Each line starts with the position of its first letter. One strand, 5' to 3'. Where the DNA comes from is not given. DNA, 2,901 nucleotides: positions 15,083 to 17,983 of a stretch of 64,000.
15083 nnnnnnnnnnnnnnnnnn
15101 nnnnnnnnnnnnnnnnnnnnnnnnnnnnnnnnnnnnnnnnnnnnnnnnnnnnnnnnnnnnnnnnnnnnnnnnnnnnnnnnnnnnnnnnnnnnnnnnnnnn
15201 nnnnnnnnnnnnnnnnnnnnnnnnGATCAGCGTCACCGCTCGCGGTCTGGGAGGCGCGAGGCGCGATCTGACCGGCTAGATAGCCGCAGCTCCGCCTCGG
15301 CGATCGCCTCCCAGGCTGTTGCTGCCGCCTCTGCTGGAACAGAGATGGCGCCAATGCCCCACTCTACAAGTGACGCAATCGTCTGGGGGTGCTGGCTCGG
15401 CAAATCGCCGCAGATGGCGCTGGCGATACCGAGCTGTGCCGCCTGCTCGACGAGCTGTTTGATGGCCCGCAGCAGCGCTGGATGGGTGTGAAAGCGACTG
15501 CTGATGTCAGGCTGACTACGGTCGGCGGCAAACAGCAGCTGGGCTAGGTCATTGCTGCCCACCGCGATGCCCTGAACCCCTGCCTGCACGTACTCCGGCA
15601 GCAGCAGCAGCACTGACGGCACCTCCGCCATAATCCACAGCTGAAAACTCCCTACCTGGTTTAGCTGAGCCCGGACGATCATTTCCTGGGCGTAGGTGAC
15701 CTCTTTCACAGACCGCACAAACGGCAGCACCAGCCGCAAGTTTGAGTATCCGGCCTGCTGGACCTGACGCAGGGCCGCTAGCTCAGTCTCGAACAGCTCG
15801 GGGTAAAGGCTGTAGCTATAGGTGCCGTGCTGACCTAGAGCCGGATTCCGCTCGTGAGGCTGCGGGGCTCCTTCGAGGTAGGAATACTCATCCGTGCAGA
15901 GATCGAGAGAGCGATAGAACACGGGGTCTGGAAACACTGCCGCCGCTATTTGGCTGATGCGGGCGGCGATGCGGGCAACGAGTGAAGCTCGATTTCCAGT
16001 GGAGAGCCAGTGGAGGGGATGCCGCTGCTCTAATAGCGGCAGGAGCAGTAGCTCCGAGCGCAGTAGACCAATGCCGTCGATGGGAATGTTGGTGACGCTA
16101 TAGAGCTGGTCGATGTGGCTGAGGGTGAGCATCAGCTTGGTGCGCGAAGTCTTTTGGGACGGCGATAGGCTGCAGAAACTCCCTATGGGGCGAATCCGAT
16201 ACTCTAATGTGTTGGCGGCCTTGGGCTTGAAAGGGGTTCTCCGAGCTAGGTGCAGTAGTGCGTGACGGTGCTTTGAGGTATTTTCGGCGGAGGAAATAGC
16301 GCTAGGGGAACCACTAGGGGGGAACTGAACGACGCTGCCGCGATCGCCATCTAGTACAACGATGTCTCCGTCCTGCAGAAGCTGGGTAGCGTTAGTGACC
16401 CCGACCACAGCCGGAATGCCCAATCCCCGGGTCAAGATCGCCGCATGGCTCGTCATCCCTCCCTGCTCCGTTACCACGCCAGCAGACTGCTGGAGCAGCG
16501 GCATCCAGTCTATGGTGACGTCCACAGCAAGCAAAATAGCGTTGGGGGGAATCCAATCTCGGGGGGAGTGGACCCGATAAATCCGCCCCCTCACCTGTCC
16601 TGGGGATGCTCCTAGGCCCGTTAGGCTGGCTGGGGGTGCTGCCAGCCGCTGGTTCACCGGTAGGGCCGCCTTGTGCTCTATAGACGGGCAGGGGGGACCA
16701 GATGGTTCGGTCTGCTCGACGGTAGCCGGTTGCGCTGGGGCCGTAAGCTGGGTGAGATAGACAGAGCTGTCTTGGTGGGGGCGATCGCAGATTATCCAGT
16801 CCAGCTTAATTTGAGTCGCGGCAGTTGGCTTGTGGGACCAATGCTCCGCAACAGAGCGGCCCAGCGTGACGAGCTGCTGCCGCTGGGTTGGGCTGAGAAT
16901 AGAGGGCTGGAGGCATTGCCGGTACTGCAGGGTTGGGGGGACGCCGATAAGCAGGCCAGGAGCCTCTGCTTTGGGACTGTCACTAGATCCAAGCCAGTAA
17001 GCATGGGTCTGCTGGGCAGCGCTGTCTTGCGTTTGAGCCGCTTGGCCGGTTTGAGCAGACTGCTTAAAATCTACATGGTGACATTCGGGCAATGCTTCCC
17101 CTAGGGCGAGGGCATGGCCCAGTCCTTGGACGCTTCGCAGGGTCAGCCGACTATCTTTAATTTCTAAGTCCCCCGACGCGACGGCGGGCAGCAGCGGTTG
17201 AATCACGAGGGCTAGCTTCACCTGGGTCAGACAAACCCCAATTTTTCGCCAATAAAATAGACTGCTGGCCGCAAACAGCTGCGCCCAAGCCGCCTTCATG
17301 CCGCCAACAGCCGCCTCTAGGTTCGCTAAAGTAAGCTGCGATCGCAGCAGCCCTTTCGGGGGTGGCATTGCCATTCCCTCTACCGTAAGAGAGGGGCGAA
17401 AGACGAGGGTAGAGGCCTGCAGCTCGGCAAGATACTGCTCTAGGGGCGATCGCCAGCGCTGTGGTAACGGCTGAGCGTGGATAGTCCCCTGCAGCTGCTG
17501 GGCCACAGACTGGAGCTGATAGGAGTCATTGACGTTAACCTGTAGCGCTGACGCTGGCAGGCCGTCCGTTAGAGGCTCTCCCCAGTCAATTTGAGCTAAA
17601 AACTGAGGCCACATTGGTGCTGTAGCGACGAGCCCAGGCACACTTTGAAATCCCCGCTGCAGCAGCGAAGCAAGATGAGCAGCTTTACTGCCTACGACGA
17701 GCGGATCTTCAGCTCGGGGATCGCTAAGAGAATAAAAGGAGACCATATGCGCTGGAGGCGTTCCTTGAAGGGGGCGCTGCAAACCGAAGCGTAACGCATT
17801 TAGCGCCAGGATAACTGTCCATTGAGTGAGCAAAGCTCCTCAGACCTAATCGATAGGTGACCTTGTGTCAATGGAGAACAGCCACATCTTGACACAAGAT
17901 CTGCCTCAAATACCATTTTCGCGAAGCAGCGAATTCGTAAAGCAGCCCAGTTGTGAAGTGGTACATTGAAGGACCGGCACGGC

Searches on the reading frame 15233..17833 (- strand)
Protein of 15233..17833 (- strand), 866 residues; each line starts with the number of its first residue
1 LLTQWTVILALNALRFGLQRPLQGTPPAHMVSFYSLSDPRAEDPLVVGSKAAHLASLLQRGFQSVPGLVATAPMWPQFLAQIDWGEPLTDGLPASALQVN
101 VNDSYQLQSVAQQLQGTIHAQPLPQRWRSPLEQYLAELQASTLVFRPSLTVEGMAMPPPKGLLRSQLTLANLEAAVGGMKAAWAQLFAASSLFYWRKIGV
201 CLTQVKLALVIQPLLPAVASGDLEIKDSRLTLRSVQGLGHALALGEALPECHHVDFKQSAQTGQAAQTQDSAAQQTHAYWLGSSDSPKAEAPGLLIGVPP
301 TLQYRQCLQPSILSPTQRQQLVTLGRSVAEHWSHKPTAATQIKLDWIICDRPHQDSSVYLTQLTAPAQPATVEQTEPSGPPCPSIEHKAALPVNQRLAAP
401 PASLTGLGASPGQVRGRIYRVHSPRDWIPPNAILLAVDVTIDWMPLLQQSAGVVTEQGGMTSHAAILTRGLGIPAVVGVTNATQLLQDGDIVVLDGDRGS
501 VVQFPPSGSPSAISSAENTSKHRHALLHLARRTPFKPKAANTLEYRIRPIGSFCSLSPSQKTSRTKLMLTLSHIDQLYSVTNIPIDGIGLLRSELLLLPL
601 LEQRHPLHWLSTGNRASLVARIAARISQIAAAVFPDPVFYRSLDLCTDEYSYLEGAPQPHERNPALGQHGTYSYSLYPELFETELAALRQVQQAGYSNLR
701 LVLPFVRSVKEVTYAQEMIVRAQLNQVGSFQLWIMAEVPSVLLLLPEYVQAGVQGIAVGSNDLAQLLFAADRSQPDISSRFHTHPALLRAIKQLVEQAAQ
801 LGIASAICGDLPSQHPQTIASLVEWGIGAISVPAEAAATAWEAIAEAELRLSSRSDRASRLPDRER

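Call 76: search_protein_families(library=pfam, proteins=[window:15233-17833:-], max_evalue=0.00001)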
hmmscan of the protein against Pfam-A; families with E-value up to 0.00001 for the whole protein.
window:15233-17833:- (866 aa): 3 families
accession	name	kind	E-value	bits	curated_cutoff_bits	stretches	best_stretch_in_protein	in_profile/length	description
PF02896.24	PEP-utilizers_C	-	4.8e-47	161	22.8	1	560-847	15-291/293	PEP-utilising enzyme, PEP-binding domain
PF00391.29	PEP-utilizers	-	2.7e-26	91.4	23.1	1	428-499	1-72/72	PEP-utilising enzyme, mobile domain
PF01326.24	PPDK_N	-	1.3e-13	51.4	27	1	46-258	3-226/328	Pyruvate phosphate dikinase, AMP/ATP-binding domain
